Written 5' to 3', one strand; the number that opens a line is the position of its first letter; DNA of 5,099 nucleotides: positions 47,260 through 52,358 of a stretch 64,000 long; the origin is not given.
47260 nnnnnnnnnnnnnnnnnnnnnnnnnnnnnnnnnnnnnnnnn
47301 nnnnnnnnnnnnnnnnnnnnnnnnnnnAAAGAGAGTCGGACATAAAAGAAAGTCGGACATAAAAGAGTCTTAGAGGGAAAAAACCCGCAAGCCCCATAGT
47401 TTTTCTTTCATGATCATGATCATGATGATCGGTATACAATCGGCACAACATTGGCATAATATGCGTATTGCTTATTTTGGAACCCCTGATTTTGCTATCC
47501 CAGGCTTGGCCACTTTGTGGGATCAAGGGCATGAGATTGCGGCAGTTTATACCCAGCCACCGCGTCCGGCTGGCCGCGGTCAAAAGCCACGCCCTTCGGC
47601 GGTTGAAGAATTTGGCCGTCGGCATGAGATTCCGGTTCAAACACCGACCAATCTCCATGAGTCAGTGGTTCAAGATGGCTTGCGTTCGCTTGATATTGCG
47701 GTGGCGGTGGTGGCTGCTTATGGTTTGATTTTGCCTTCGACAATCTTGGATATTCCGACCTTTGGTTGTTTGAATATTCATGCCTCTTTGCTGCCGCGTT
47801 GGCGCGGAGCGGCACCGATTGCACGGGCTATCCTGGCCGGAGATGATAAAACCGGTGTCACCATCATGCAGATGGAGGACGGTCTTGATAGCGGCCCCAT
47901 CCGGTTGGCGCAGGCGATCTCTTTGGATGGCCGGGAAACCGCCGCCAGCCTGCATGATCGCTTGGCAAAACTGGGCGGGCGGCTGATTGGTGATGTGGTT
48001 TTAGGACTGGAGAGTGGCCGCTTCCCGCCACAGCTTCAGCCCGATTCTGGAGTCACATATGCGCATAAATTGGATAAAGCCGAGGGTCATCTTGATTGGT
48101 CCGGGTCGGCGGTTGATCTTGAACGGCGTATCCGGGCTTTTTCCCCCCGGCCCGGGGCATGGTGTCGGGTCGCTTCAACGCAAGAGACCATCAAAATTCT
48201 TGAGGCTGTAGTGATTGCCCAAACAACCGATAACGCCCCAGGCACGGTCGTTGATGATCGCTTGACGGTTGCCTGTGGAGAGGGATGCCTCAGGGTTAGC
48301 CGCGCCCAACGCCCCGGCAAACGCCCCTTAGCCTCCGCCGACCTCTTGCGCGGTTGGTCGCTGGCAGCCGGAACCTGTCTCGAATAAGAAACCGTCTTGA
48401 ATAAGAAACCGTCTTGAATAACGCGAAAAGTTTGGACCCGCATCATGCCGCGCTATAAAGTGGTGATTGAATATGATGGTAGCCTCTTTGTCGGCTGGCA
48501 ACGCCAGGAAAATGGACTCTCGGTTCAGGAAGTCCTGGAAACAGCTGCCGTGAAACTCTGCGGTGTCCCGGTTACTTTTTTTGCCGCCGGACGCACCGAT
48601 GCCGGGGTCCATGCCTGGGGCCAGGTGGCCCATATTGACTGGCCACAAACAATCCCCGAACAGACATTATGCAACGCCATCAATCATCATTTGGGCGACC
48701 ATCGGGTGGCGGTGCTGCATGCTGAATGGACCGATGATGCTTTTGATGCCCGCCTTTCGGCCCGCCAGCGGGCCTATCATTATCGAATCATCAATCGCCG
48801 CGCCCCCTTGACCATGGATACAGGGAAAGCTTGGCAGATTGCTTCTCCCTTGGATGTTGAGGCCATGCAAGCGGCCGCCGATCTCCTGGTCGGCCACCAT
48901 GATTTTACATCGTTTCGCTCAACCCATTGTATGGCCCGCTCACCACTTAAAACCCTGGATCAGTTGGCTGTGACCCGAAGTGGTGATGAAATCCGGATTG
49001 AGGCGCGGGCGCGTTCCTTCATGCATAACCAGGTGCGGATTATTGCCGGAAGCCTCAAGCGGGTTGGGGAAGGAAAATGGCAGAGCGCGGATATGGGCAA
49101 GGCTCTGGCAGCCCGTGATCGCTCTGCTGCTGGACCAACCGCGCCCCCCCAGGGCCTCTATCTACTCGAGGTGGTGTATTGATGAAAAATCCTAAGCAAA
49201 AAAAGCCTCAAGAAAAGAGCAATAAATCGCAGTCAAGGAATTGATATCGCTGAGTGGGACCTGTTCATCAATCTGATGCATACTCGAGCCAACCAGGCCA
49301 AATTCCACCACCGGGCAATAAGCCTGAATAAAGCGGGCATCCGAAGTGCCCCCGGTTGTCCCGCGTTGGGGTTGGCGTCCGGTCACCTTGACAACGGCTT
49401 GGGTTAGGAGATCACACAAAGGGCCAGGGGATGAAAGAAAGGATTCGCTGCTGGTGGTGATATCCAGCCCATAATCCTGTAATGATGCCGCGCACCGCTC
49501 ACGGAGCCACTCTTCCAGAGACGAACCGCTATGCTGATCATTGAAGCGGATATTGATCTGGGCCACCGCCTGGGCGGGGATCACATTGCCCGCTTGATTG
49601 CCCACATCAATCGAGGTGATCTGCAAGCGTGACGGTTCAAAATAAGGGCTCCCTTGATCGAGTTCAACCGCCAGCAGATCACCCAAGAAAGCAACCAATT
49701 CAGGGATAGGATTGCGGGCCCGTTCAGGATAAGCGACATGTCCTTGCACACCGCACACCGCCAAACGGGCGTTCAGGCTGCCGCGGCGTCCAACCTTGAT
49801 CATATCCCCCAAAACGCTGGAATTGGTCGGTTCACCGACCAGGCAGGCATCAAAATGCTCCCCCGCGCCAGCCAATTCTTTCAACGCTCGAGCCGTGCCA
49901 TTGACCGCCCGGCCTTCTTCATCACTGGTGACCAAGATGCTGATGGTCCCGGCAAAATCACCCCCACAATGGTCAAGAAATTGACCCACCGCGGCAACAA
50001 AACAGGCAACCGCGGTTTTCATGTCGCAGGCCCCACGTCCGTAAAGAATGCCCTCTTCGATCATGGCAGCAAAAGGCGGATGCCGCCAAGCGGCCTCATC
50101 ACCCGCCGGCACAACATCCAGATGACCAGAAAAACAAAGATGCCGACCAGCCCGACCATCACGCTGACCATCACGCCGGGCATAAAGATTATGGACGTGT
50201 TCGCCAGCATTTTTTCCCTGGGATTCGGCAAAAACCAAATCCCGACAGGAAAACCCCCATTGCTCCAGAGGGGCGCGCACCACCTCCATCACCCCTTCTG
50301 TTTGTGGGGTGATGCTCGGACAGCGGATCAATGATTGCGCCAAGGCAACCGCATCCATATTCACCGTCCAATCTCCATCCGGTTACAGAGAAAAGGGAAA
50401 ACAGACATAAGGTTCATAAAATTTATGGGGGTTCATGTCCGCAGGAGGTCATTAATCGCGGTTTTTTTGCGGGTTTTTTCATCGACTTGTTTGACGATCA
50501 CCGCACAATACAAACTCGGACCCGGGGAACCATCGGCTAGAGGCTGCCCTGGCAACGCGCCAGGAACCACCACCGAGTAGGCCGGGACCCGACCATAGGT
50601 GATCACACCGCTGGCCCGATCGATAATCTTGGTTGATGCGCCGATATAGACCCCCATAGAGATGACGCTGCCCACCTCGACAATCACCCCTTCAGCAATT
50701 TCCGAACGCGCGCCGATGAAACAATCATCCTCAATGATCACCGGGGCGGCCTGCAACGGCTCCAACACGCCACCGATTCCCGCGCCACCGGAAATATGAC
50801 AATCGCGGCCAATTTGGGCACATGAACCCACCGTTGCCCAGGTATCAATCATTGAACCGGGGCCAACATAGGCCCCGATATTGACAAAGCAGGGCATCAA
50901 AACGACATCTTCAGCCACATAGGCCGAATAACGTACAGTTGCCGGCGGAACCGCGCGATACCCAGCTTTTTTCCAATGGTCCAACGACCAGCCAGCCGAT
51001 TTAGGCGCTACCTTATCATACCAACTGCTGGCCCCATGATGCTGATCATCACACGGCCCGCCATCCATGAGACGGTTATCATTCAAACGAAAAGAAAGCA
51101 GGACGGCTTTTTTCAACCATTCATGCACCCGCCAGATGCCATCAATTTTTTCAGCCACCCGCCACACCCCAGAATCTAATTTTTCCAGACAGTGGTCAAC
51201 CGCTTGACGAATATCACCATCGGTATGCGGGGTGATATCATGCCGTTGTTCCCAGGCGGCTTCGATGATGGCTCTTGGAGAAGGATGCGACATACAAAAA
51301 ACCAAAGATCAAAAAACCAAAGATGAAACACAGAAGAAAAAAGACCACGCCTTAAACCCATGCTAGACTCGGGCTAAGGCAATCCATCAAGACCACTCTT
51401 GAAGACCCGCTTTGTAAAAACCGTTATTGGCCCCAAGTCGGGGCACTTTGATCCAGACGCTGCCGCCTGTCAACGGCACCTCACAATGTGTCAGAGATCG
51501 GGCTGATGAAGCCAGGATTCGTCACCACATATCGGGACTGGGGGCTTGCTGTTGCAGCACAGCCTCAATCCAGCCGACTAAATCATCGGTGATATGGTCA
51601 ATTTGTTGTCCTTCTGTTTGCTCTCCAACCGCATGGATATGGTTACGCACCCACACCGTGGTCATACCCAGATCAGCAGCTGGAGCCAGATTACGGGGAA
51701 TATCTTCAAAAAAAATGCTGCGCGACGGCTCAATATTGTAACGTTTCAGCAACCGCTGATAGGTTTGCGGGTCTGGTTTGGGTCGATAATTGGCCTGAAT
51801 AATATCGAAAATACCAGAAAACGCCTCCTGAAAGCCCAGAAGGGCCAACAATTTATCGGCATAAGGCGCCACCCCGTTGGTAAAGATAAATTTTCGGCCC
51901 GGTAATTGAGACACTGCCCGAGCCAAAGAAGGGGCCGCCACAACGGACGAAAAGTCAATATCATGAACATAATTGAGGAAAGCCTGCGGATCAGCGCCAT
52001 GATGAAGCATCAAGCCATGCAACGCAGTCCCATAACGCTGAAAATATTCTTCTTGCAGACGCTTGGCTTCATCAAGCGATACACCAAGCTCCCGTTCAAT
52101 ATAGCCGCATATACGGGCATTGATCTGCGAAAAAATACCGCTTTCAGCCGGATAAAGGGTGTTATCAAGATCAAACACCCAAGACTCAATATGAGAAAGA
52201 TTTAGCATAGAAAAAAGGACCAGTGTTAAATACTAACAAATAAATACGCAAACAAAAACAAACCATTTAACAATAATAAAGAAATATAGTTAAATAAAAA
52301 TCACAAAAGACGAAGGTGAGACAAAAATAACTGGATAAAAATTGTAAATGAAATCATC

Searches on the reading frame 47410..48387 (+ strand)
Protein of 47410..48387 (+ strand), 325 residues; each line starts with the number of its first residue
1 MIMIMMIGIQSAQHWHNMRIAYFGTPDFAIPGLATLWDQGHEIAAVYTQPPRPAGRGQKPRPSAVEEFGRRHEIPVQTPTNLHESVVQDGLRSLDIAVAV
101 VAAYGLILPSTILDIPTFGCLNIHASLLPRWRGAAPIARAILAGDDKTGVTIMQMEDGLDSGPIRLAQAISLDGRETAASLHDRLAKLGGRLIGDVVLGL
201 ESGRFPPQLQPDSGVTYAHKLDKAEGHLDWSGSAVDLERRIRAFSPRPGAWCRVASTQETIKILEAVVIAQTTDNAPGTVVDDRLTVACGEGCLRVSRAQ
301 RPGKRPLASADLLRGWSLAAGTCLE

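Call 42: search_protein_families(library=pfam, proteins=[window:47410-48387:+], max_evalue=0.000001)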
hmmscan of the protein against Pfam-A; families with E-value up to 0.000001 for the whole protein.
window:47410-48387:+ (325 aa): 2 families
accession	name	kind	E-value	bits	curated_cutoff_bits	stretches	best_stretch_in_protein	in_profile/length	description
PF00551.24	Formyl_trans_N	-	1.4e-38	132.9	26.1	1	18-195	1-179/181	Formyl transferase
PF02911.23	Formyl_trans_C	-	1.1e-21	77.3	21.1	1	220-315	1-98/100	Formyl transferase, C-terminal domain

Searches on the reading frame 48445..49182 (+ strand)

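Call 42: search_protein_families(library=pfam, proteins=[window:48445-49182:+], max_evalue=0.000001)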
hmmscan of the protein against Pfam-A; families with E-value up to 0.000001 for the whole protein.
window:48445-49182:+ (245 aa): 1 family
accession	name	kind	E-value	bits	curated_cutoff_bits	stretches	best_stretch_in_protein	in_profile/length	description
PF01416.25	PseudoU_synth_1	-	4.1e-36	124.2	23.3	1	144-245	1-107/108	tRNA pseudouridine synthase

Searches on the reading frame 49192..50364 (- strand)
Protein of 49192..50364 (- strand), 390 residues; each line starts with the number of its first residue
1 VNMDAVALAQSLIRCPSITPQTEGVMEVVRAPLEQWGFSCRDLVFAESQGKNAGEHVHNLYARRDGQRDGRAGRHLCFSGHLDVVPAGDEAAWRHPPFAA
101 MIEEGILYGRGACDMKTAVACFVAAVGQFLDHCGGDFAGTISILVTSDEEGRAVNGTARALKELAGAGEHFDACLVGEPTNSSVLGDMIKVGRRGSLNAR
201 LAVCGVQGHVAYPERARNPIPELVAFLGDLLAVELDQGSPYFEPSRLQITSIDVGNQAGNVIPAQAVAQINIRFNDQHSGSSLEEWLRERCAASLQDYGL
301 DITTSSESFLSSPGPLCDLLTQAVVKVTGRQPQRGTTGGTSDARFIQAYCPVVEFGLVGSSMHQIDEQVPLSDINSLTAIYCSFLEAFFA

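Call 42: search_protein_families(library=pfam, proteins=[window:49192-50364:-], max_evalue=0.000001)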
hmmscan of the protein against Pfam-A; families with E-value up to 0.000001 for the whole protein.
window:49192-50364:- (390 aa): 2 families
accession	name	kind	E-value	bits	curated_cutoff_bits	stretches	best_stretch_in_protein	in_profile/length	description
PF01546.33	Peptidase_M20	-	1.4e-37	130.1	24.6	1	77-386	1-205/206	Peptidase family M20/M25/M40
PF07687.19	M20_dimer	-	3.8e-20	72.3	21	1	191-295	1-103/107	Peptidase dimerisation domain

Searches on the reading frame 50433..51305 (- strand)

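Call 43: search_protein_families(library=pfam, proteins=[window:50433-51305:-], max_evalue=0.000001)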
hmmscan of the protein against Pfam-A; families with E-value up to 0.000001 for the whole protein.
window:50433-51305:- (290 aa): 3 families
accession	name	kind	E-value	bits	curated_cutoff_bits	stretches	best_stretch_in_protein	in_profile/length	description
PF14805.11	THDPS_N_2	-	9.6e-25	87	25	1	12-74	4-67/67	Tetrahydrodipicolinate N-succinyltransferase N-terminal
PF14602.12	Hexapep_2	-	2e-12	47.1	27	1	188-223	1-34/34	Hexapeptide repeat of succinyl-transferase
PF00132.30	Hexapep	-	8.8e-11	41.5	27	0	144-179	1-36/36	Bacterial transferase hexapeptide (six repeats)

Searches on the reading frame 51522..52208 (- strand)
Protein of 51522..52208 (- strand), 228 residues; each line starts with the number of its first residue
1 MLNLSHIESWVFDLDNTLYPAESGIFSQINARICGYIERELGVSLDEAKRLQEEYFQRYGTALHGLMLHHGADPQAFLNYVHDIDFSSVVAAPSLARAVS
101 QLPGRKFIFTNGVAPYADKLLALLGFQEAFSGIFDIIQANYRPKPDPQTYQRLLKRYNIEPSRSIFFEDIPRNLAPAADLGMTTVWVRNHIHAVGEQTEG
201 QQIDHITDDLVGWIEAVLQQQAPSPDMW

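Call 43: search_protein_families(library=pfam, proteins=[window:51522-52208:-], max_evalue=0.000001)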
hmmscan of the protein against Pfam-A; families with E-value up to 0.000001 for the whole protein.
window:51522-52208:- (228 aa): 2 families
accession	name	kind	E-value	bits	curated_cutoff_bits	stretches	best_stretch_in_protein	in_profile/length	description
PF00702.32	Hydrolase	-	1.1e-15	58.9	26.4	1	11-181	5-191/191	haloacid dehalogenase-like hydrolase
PF13419.12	HAD_2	-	7.3e-10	39.7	23.8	1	11-187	2-178/178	Haloacid dehalogenase-like hydrolase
